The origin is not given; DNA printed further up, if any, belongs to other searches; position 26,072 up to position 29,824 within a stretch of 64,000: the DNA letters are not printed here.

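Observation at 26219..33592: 2,445-aa acidic, membrane-anchored orphan giant protein expressed from a leaderless-type promoter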

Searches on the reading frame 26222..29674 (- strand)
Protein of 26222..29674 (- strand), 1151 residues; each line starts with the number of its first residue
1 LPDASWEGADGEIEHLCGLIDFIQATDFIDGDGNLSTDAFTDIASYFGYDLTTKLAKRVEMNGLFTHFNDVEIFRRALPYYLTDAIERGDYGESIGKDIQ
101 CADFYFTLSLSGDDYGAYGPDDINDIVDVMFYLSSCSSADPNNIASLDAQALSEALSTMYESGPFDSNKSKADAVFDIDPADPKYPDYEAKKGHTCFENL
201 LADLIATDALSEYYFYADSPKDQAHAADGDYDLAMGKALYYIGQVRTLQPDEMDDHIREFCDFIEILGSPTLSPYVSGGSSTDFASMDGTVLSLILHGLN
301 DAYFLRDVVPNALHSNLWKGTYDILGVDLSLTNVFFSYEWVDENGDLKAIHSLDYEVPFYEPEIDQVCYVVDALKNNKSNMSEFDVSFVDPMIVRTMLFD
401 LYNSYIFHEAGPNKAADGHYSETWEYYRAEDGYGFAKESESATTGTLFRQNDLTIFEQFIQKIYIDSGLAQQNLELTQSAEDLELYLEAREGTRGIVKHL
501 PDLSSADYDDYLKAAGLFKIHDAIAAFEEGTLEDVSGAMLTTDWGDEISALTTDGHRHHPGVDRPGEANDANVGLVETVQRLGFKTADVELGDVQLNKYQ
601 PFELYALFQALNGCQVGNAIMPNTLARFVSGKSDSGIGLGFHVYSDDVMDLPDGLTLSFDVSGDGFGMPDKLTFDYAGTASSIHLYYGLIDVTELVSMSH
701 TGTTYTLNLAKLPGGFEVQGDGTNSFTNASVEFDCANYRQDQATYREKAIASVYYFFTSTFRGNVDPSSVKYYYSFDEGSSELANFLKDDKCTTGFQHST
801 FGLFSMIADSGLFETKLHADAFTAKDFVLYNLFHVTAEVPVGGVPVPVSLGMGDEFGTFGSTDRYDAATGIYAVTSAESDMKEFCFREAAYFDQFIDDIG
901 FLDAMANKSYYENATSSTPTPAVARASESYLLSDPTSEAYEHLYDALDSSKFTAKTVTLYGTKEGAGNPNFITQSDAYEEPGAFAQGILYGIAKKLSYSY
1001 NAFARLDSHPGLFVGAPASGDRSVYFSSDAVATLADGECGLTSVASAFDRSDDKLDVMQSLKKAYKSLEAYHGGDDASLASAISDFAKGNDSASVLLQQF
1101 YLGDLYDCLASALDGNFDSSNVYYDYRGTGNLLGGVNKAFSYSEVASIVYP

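Call 59: search_solved_structures(query=A5, max_evalue=1)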
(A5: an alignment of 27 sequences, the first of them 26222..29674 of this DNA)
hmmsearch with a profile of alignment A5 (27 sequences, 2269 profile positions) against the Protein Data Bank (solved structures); distinct sequences matched with E-value up to 1: 0.

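Call 64: predict_structure(alignment_id=A5)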
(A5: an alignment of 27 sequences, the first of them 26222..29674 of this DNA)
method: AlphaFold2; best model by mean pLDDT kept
length: 1151 residues; sequences in the alignment: 27
mean_pLDDT: 82.3   pTM: 0.76
mean pLDDT of the five models: 82.3, 81.8, 80.5, 78.6, 78.2
residues with pLDDT >= 90: 434; 70-90: 525; 50-70: 139; < 50: 53
segments of 3 or more residues with pLDDT < 50: 417-449, 495-502, 1013-1015
pLDDT, mean of each block of 10 residues (from residue 1): 55 83 81 69 78 87 88 82 80 77 74 67 89 75 70 91 87 90 91 92 85 90 93 94 90 92 85 70 83 92 92 86 80 90 87 88 93 86 83 91 92 62 37 33 40 86 89 87 87 53 67 86 80 84 90 84 76 82 71 83 92 92 90 75 89 92 66 93 90 91 92 89 93 89 91 94 74 79 84 91 95 78 90 87 83 86 90 92 95 93 88 68 75 88 94 94 87 94 94 88 71 52 76 55 87 93 93 88 93 90 82 56 53 61 82 68
secondary structure, 60 per line:
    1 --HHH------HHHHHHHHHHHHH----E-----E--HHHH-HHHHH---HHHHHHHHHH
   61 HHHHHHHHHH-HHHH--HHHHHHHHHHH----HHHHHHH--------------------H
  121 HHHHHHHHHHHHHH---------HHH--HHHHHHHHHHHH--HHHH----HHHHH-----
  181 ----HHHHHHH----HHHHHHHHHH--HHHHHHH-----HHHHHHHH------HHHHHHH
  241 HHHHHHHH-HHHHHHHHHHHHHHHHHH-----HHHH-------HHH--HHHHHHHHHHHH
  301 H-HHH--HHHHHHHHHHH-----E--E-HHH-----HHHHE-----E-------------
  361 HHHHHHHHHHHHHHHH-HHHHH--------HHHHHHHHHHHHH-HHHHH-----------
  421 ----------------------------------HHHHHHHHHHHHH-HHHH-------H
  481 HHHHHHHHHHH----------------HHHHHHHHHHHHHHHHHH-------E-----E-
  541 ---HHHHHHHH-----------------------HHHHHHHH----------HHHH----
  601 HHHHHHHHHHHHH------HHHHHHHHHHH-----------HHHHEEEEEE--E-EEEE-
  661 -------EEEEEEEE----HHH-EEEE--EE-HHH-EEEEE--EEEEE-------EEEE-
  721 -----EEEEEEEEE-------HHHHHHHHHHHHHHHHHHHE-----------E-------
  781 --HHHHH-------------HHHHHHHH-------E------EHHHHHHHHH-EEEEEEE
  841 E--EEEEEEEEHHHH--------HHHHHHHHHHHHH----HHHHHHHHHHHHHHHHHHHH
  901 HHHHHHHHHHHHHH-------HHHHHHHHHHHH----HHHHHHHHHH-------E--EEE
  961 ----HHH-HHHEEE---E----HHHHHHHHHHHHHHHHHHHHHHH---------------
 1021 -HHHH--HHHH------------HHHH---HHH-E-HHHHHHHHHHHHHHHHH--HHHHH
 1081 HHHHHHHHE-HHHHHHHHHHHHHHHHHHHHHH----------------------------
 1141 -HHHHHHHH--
elements in order (helices of 4 or more, strands of 3 or more residues): H12-24 H38-41 H43-47 H51-70 H72-75 H78-88 H93-99 H120-134 H149-160 H163-166 H171-175 H185-191 H196-205 H208-214 H220-227 H234-248 H250-267 H273-276 H289-301 H308-318 H337-340 H361-376 H378-382 H391-403 H405-409 H455-467 H469-472 H480-491 H508-525 H544-551 H575-582 H593-596 H601-613 H620-630 H642-645 E646-651 E656-659 E668-675 E684-687 E697-701 E704-708 E716-719 E726-734 H742-760 H783-787 H801-808 H824-832 E834-841 E844-851 H852-855 H864-876 H881-914 H922-933 H938-947 E958-960 E972-974 H983-1005 H1022-1025 H1028-1031 H1044-1047 H1057-1073 H1076-1088 H1091-1112 H1142-1149

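Call 67: fold_search(model_id=the predicted structure, library=pdb)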
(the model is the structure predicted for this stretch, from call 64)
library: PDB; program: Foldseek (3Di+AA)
matches with E <= 10: 319; with E <= 0.001: 0
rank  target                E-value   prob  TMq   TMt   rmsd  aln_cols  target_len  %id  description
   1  8ato_A                3.9e-03  0.25  0.12  0.07  28.5      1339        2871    9  Structure of the giant inhibitor of apoptosis, BIRC6 bound to the regulator SMAC (released 2023-03-08)
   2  8gha_D                7.9e-02  0.10  0.08  0.10  23.2       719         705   12  Hir3 Arm/Tail, Hir2 WD40, C-terminal Hpc2 (released 2024-07-10)
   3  7pks_g                1.2e-01  0.09  0.09  0.10  31.1       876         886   11  Structural basis of Integrator-mediated transcription regulation (released 2021-12-08)
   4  7ou8_BBB              1.4e-01  0.18  0.07  0.10  20.5       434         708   10  Human O-GlcNAc hydrolase in complex with DNJNAc-thiazolidines (released 2022-04-13)
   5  8or3_C                1.4e-01  0.07  0.10  0.10  38.3      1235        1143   10  CAND1-CUL1-RBX1-SKP1-SKP2-DCNL1 (released 2023-06-28)
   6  9im6_A                2.0e-01  0.06  0.09  0.09  40.3      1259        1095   10  Structure of influenza A virus RNA polymerase PB1 and nuclear import host factor RanBP5 complex (released 2024-11-27)
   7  3w3z_A                2.0e-01  0.06  0.09  0.10  31.7      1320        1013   10  Crystal structure of Kap121p bound to RanGTP (released 2013-04-10)
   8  9ken_A                2.1e-01  0.08  0.09  0.09  21.9       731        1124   10  cryo-EM structure of TRIP12 in complex with K29/48 branched-triUb (released 2025-08-06)
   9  9lj6                  2.2e-01  0.82  0.05  0.18  10.0       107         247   11  Crystal Structure of C-terminal rigid fragment containing middle and C-terminal domains of the Basal pilin EbpB from Ent (released 2025-07-16)
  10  8vjk_A                2.4e-01  0.06  0.10  0.05  36.4      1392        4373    9  Structure of mouse RyR1 (high-Ca2+/CFF/ATP dataset) (released 2024-01-17)
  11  7ycx_G                2.6e-01  0.06  0.09  0.10  31.9       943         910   11  The structure of INTAC-PEC complex (released 2023-03-15)
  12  9lr7_C                2.7e-01  0.80  0.05  0.14  10.8       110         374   12  Crystal Structure of the Basal pilin EbpB from Enterococcus faecalis. (released 2025-07-16)
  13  9lr7_A                2.8e-01  0.82  0.05  0.13  10.6       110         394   12  Crystal Structure of the Basal pilin EbpB from Enterococcus faecalis. (released 2025-07-16)
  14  9lr7_D                2.8e-01  0.75  0.05  0.13  11.0       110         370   10  Crystal Structure of the Basal pilin EbpB from Enterococcus faecalis. (released 2025-07-16)
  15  9m00_B                3.1e-01  0.89  0.05  0.17   9.5       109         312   13  Crystal Structure of the Basal pilin EbpB from Enterococcus faecalis with a partially disordered N-terminal domain. (released 2025-07-16)
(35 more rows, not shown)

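Call 71: fold_search(model_id=the predicted structure, library=viral)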
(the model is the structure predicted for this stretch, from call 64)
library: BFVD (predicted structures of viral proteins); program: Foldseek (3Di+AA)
matches with E <= 10: 294; with E <= 0.001: 0
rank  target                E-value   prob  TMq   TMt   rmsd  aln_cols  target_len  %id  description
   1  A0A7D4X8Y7            2.2e-01  0.60  0.06  0.31   7.5       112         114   12  (no name in the UniProt tables at hand)
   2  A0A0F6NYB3            3.7e-01  0.84  0.05  0.08   7.2       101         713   11  T7 tail fiber protein [Proteus phage PM 85]
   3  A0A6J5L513            4.2e-01  0.51  0.05  0.36   8.1       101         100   17  Uncharacterized protein [uncultured Caudovirales phage]
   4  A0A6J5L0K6            4.4e-01  0.38  0.05  0.10   7.4       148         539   12  Uncharacterized protein [uncultured Caudovirales phage]
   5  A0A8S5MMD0            4.4e-01  0.12  0.06  0.18  13.6       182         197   10  Uncharacterized protein (Fragment) [Podoviridae sp. ctlpi2]
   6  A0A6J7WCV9            4.6e-01  0.05  0.08  0.09  29.7       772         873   11  TtsA-like Glycoside hydrolase family 108 domain-containing protein [uncultured Caudovirales phage]
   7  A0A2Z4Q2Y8            4.8e-01  0.06  0.06  0.10  22.4       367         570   14  (no name in the UniProt tables at hand)
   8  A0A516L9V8            5.3e-01  0.75  0.06  0.35   7.0       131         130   12  (no name in the UniProt tables at hand)
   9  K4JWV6                5.3e-01  0.35  0.05  0.31   7.9        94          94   11  Uncharacterized protein [Caulobacter phage CcrSwift]
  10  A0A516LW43            6.0e-01  0.25  0.04  0.15  11.2       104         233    8  (no name in the UniProt tables at hand)
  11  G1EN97                6.3e-01  0.47  0.06  0.23   5.2       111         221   16  Capsid protein (Fragment) [Trailing lespedeza virus 1]
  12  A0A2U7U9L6            6.9e-01  0.06  0.11  0.15  25.7       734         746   11  DUF5867 domain-containing protein [Pandoravirus quercus]
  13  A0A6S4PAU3            6.9e-01  0.03  0.07  0.07  33.5       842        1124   13  Uncharacterized protein [uncultured phage_MedDCM-OCT-S38-C3]
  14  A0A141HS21            7.2e-01  0.38  0.06  0.20   7.1       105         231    8  (no name in the UniProt tables at hand)
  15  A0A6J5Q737            7.2e-01  0.04  0.07  0.09  40.4       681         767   13  Uncharacterized protein [uncultured Caudovirales phage]
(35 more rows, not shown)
